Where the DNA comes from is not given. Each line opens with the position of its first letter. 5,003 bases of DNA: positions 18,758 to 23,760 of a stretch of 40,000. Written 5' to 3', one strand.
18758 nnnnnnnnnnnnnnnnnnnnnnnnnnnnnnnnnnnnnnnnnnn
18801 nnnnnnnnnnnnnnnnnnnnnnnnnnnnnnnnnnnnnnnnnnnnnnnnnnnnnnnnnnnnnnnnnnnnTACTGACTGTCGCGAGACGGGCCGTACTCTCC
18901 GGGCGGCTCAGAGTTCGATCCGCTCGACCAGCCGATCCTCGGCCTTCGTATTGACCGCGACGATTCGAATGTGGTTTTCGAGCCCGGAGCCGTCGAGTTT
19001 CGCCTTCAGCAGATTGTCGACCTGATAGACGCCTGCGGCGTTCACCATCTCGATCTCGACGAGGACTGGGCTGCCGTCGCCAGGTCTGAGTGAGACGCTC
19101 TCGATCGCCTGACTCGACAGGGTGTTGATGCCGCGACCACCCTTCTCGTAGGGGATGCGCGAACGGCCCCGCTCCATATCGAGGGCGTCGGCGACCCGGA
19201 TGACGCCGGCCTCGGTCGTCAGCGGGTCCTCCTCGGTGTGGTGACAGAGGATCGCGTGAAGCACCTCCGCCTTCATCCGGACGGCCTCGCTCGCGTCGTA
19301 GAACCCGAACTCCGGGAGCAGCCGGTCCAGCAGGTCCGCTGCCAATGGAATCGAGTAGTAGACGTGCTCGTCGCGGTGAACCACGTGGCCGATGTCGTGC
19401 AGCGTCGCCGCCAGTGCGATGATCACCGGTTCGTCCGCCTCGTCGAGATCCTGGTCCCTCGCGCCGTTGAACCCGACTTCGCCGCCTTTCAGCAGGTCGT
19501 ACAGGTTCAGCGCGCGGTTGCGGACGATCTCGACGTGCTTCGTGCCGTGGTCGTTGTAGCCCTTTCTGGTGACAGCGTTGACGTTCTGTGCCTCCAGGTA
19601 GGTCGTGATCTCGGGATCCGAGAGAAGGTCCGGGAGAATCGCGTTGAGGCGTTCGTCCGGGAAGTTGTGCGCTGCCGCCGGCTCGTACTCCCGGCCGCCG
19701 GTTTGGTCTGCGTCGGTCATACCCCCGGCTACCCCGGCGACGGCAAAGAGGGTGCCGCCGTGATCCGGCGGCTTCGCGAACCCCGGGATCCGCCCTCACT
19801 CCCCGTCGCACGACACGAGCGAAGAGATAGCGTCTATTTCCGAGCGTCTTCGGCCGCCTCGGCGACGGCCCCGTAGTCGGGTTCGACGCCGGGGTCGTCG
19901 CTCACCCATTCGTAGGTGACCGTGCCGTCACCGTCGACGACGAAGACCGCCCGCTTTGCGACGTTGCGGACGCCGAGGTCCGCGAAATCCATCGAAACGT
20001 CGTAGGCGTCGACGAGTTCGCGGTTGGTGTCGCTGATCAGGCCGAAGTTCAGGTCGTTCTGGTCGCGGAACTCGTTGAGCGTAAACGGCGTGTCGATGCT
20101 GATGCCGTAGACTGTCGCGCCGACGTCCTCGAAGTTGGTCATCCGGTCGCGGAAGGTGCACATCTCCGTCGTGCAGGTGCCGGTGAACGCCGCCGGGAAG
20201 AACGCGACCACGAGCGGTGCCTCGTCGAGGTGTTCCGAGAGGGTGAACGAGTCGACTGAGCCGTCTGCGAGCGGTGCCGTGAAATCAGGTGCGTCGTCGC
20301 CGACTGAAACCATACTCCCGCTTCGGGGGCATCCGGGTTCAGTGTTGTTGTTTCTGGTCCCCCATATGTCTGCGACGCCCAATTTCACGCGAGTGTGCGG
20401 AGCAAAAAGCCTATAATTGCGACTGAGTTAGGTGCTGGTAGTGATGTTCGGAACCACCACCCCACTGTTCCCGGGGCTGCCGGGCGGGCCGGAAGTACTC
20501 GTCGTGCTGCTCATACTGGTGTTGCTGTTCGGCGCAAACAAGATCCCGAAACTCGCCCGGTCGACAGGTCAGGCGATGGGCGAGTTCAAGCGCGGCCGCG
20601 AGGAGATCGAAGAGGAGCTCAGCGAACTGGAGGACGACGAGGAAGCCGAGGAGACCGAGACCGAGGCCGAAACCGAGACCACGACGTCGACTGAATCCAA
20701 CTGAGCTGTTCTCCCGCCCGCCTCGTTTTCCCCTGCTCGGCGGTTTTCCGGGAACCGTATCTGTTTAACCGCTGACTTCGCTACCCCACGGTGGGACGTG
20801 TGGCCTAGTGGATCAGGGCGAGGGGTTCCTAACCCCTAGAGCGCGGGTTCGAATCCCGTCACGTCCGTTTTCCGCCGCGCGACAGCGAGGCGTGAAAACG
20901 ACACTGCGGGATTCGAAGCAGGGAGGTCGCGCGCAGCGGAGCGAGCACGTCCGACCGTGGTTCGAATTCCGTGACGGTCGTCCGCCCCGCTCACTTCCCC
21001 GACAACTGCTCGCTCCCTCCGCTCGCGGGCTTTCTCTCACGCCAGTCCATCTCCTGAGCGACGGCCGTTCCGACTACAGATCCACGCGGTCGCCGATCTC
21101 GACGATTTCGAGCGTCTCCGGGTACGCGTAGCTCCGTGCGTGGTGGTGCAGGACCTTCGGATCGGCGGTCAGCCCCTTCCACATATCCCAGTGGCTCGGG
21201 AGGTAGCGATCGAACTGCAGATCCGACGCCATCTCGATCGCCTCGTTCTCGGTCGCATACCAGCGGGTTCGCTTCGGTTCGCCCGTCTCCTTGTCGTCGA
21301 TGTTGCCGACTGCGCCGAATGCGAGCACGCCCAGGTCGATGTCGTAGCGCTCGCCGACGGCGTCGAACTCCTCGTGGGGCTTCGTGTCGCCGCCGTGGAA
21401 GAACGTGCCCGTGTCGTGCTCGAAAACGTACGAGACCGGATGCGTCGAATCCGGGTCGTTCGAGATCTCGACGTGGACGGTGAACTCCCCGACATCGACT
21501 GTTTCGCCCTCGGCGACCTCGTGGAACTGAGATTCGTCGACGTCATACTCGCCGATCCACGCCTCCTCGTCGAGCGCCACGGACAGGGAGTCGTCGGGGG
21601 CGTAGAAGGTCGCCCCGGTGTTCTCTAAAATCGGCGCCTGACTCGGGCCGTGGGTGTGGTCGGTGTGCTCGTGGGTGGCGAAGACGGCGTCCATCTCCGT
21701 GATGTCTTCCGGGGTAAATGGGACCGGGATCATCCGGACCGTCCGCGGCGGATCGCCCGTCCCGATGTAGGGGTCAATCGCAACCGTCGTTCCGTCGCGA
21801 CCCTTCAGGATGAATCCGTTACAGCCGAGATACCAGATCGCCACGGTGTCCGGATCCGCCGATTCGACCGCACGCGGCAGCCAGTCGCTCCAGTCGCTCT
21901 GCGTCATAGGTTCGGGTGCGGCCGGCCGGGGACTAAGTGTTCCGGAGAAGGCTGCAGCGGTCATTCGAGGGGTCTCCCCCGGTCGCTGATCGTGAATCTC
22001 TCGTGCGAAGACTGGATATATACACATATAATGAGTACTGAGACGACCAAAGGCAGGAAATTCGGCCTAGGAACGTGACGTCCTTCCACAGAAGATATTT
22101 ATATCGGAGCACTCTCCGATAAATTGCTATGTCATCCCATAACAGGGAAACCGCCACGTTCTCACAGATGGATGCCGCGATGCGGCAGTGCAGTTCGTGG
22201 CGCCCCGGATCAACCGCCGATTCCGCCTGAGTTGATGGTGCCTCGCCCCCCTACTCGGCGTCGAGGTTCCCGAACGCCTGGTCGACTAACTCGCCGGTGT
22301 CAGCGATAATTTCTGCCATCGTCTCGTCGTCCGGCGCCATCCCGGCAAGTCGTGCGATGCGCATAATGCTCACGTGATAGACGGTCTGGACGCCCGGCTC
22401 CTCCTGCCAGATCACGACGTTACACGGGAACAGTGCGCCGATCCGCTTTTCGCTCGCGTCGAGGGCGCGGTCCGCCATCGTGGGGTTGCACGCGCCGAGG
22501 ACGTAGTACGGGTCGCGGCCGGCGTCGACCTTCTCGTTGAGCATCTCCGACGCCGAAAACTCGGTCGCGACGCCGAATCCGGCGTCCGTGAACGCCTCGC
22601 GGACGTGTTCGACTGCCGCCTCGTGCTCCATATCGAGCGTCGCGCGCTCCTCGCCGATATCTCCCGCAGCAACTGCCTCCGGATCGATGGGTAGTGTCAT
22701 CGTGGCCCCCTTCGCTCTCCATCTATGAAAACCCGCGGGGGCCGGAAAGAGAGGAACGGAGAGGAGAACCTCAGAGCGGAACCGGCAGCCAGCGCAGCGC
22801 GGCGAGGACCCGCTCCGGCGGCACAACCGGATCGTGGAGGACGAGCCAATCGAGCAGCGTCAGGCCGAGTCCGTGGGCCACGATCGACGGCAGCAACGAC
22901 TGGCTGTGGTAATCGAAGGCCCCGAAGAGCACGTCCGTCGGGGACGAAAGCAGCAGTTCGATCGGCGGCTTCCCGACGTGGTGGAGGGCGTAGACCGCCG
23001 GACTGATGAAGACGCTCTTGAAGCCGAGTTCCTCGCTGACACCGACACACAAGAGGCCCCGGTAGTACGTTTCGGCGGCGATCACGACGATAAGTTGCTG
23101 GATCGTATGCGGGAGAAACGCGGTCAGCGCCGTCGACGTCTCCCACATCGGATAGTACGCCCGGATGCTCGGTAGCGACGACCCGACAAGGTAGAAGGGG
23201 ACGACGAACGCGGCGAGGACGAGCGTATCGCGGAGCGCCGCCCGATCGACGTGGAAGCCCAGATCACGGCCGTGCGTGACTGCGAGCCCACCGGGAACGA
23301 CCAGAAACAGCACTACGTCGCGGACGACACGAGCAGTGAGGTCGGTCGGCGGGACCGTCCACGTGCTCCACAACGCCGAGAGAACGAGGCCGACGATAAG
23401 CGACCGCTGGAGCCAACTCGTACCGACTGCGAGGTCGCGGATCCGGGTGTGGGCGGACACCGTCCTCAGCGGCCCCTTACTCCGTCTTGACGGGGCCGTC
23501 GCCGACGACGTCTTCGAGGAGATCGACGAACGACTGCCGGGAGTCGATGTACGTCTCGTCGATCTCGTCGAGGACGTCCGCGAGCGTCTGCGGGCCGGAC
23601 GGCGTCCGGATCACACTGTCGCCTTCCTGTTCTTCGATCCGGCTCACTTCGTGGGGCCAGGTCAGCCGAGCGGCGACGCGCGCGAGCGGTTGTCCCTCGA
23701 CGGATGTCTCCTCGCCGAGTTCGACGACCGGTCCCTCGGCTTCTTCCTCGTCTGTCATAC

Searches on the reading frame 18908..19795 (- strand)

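Call 37: search_protein_families(library=pfam, proteins=[window:18908-19795:-], max_evalue=0.001)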
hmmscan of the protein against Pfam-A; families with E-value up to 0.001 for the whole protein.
window:18908-19795:- (295 aa): 1 family
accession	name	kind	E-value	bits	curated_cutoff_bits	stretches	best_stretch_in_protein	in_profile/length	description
PF01966.28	HD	-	5.9e-11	43.1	22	1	119-207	19-115/116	HD domain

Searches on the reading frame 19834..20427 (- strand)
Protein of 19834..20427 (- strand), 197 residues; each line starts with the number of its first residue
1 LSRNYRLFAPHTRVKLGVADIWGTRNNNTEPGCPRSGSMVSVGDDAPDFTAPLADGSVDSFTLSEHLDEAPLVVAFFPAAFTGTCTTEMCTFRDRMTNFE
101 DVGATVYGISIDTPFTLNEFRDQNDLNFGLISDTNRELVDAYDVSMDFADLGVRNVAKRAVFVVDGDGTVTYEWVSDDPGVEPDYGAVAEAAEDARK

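Call 37: search_protein_families(library=pfam, proteins=[window:19834-20427:-], max_evalue=0.001)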
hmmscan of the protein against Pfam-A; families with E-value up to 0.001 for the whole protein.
window:19834-20427:- (197 aa): 3 families
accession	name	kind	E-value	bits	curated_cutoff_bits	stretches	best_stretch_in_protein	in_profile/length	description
PF00578.27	AhpC-TSA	-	6.3e-33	113.8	26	1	42-172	1-123/124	AhpC/TSA family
PF08534.16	Redoxin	-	3.3e-22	79.3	26.6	1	42-187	2-146/148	Redoxin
PF13911.12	AhpC-TSA_2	-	0.00062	20.6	27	0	95-141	5-51/114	AhpC/TSA antioxidant enzyme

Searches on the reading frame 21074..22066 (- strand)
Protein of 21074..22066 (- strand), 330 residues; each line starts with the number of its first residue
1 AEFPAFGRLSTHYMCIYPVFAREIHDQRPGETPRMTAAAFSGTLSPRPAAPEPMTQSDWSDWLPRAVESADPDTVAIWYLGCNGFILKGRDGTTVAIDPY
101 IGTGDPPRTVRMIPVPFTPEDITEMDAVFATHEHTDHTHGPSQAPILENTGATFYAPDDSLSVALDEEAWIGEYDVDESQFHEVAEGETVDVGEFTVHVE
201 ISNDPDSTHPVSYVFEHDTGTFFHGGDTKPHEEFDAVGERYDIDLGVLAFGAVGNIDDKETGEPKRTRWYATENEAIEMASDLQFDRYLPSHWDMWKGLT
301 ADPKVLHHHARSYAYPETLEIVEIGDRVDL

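Call 37: search_protein_families(library=pfam, proteins=[window:21074-22066:-], max_evalue=0.001)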
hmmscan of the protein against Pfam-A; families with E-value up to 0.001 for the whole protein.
window:21074-22066:- (330 aa): 2 families
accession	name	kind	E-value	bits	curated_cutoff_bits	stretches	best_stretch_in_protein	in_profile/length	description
PF12706.13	Lactamase_B_2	-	4.9e-19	69.1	27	1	93-293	1-200/200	Beta-lactamase superfamily domain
PF13483.12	Lactamase_B_3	-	3.9e-08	33.9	24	1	77-237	2-123/160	Beta-lactamase superfamily domain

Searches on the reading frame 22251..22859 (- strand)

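Call 38: search_protein_families(library=pfam, proteins=[window:22251-22859:-], max_evalue=0.001)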
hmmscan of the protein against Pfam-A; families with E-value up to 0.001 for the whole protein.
window:22251-22859:- (202 aa): 1 family
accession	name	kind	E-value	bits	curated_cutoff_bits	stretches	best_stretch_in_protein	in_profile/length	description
PF03625.19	DUF302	-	1.2e-14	54.3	23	1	104-163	4-61/63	Domain of unknown function DUF302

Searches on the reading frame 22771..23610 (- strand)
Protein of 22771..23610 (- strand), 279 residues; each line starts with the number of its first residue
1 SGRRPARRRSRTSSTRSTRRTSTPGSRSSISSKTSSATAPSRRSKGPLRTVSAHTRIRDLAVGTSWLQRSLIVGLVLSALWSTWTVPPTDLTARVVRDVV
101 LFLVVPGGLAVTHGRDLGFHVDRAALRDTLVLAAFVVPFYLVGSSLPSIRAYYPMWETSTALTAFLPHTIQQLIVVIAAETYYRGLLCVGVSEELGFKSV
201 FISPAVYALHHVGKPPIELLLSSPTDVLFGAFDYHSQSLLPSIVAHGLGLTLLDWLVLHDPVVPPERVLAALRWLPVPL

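Call 38: search_protein_families(library=pfam, proteins=[window:22771-23610:-], max_evalue=0.001)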
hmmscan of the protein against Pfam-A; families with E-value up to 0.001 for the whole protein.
window:22771-23610:- (279 aa): 1 family
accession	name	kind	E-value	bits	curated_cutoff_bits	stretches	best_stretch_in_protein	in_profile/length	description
PF02517.21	Rce1-like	-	2.1e-07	31.6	22.4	1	170-248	10-89/93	Type II CAAX prenyl endopeptidase Rce1-like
